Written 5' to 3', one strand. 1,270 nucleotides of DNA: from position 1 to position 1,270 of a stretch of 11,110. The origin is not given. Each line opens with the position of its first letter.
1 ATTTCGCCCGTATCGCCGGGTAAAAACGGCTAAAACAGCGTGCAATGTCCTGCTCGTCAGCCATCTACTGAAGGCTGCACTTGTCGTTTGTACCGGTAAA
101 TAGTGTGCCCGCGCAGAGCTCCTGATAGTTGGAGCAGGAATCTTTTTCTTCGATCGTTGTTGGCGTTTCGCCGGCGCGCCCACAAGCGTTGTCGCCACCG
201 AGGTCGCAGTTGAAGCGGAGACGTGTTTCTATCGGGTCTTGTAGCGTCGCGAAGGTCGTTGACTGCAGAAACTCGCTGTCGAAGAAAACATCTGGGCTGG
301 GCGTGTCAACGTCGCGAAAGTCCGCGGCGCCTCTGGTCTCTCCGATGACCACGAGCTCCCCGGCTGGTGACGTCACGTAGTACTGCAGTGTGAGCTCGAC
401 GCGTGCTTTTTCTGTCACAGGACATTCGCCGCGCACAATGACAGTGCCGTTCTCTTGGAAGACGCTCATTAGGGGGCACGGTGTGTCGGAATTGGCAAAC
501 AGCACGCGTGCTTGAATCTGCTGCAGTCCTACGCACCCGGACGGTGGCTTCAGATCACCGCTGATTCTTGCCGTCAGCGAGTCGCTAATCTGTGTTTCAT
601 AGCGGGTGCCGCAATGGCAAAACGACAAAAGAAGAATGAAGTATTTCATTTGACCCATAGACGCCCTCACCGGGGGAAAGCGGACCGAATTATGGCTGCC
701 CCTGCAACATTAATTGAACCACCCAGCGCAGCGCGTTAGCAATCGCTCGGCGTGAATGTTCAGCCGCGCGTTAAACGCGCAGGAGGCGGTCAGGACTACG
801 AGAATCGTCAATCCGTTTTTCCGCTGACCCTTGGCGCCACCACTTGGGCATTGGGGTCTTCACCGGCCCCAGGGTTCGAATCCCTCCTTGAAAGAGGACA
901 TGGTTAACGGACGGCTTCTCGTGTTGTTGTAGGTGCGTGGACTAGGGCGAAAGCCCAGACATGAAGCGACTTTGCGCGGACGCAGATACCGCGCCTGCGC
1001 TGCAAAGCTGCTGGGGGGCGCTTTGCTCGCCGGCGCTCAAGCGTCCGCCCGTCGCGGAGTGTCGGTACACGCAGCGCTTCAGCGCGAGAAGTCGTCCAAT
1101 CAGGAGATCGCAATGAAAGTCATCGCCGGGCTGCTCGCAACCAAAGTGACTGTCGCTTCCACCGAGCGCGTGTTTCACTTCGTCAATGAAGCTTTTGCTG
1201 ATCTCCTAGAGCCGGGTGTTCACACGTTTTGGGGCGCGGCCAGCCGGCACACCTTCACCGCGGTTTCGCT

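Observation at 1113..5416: Two-gene module: SPFH-domain protein plus giant PilZ coiled-coil protein. Candidate split, c-di-GMP-gated flotillin-like scaffold.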

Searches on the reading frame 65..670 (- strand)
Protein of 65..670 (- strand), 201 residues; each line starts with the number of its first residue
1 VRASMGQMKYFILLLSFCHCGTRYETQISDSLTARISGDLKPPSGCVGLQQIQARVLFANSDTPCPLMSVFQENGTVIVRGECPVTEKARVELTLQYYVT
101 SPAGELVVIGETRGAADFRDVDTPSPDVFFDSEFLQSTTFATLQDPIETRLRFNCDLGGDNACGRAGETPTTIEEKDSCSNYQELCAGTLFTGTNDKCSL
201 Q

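Call 3: search_protein_families(library=pfam, proteins=[window:65-670:-], max_evalue=0.1)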
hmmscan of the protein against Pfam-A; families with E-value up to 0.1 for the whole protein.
window:65-670:- (201 aa): 0 families

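Call 87: search_protein_families(library=padloc, proteins=[window:65-670:-], max_evalue=0.01)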
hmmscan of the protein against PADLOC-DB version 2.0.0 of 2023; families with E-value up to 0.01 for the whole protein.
window:65-670:- (201 aa): 0 families

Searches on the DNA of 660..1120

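Call 73: search_rna_families(source=window, start=660, end=1120, threshold=evalue, max_evalue=1, show_alignments=2)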
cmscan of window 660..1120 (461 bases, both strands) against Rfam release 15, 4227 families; matches with E-value up to 1: 2.
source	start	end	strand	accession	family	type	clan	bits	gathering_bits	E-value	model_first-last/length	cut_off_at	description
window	1025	1066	+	RF02487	GlsR24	Gene; snRNA; snoRNA; HACA-box;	-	16.9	100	0.075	98-141/147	no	Small nucleolar RNA GlsR24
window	871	885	-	RF04351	Plastid-psbl-rps4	Cis-reg;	-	16.9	68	0.77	10-24/53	no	Plastid-psbl-rps4 3UTR RNA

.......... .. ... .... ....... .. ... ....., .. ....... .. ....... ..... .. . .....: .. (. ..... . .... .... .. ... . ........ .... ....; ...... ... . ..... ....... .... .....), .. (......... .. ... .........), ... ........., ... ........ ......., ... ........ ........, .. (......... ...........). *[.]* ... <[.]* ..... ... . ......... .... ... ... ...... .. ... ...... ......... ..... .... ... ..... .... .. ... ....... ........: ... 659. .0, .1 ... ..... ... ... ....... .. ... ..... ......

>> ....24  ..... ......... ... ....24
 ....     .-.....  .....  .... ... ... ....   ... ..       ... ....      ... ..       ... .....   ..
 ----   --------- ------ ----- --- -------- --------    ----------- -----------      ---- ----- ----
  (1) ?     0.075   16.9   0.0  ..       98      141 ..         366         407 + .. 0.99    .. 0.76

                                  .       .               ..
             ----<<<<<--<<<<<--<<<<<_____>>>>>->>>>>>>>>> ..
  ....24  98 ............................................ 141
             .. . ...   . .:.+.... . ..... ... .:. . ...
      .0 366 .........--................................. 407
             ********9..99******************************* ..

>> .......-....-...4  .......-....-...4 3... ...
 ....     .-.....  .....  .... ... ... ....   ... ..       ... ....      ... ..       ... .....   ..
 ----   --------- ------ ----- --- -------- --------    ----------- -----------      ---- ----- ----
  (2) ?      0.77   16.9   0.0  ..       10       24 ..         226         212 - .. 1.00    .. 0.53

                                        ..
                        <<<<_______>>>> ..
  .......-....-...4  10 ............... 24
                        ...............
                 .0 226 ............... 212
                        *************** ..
